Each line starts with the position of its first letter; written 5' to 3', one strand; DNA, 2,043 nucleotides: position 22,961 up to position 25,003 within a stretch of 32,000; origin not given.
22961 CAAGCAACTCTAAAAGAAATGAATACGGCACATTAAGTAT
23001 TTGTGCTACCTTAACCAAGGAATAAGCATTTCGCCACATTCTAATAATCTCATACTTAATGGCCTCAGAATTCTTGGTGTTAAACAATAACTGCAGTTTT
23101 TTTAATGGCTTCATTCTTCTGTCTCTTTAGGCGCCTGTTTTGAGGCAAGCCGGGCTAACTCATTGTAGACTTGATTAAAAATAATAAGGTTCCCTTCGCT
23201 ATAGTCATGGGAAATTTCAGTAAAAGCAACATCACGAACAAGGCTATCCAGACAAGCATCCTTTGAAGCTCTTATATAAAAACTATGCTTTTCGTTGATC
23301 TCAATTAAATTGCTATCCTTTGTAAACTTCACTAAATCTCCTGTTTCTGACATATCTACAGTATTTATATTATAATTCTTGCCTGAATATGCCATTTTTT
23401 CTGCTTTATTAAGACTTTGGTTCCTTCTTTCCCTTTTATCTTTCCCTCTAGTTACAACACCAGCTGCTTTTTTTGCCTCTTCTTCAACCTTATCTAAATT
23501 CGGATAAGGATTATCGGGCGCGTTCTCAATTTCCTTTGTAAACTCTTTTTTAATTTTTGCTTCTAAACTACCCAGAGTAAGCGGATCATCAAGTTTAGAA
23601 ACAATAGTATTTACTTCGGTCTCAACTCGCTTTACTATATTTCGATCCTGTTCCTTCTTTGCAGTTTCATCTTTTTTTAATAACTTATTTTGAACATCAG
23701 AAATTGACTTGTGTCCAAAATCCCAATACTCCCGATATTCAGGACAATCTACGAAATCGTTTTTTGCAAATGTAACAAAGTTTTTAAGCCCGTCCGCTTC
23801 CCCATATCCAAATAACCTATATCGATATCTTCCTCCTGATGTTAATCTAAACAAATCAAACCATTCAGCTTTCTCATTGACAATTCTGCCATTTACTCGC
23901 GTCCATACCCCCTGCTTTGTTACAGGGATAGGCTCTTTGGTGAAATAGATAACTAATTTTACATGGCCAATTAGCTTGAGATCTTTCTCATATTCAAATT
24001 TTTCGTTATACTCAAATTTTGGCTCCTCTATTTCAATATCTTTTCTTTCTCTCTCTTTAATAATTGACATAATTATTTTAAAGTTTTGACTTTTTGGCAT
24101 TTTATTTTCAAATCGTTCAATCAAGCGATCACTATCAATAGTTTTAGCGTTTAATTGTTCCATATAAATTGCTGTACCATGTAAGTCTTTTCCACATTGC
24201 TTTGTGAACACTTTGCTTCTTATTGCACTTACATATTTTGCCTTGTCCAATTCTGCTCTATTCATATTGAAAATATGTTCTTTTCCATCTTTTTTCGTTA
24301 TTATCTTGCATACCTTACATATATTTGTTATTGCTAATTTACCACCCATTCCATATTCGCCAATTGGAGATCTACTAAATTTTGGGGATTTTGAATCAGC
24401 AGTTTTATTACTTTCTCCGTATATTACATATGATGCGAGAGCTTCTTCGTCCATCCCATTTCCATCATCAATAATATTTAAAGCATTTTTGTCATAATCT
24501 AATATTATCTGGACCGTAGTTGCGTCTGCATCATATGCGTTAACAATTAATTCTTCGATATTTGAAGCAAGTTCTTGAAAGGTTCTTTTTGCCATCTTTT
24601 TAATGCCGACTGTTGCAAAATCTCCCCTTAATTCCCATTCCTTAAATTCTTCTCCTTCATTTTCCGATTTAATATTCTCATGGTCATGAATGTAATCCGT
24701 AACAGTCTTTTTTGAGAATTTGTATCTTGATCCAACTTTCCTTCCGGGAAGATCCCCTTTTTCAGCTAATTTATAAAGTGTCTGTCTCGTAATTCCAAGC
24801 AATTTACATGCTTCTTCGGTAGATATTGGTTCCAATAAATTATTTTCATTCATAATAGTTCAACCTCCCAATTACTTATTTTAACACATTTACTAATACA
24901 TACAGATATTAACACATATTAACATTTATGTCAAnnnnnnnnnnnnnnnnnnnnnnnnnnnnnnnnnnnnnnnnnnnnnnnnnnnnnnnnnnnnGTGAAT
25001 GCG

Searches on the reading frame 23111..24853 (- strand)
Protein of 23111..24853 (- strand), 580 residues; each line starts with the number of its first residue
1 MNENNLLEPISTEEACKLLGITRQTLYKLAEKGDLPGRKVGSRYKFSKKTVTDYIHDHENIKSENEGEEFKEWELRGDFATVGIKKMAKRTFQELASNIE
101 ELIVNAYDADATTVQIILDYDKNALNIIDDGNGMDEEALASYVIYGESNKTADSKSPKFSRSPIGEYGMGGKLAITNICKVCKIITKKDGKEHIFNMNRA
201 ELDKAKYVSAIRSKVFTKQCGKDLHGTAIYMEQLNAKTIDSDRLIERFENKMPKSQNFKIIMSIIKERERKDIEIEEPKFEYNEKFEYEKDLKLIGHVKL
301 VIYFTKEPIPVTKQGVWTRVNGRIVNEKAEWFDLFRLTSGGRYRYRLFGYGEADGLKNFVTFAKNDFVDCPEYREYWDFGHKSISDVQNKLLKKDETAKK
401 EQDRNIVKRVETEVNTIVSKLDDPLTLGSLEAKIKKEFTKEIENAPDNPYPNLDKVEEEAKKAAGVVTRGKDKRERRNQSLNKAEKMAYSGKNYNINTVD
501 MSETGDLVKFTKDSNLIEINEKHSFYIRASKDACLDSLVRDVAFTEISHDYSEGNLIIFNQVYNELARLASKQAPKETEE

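Call 10: search_protein_families(library=pfam, proteins=[window:23111-24853:-], max_evalue=0.01)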
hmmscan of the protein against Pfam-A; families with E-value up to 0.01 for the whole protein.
window:23111-24853:- (580 aa): 5 families
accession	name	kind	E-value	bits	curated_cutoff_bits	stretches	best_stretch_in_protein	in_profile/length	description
PF13589.12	HATPase_c_3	-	4.2e-21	75.9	25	1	97-227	5-137/137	Histidine kinase-, DNA gyrase B-, and HSP90-like ATPase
PF12728.13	HTH_17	-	3.6e-12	46.8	27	1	11-55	3-47/51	Helix-turn-helix domain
PF02518.31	HATPase_c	-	0.00041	21.2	26.4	1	99-161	10-63/111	Histidine kinase-, DNA gyrase B-, and HSP90-like ATPase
PF02954.25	HTH_8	-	0.0083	16.3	22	0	14-28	23-38/42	Bacterial regulatory protein, Fis family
PF25794.1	SACS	-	0.0096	16.2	32.8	0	96-139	18-68/247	Sacsin domain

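Call 56: search_protein_families(library=padloc, proteins=[window:23111-24853:-], max_evalue=0.001)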
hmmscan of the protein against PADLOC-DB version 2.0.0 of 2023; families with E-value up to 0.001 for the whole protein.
window:23111-24853:- (580 aa): 2 families
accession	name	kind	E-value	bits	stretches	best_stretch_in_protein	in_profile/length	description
PDLC04133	mad1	-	5.6e-07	27.8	1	10-51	6-47/60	mads_1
PDLC03968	TmtA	-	1.7e-05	20.7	1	85-155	65-135/1486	-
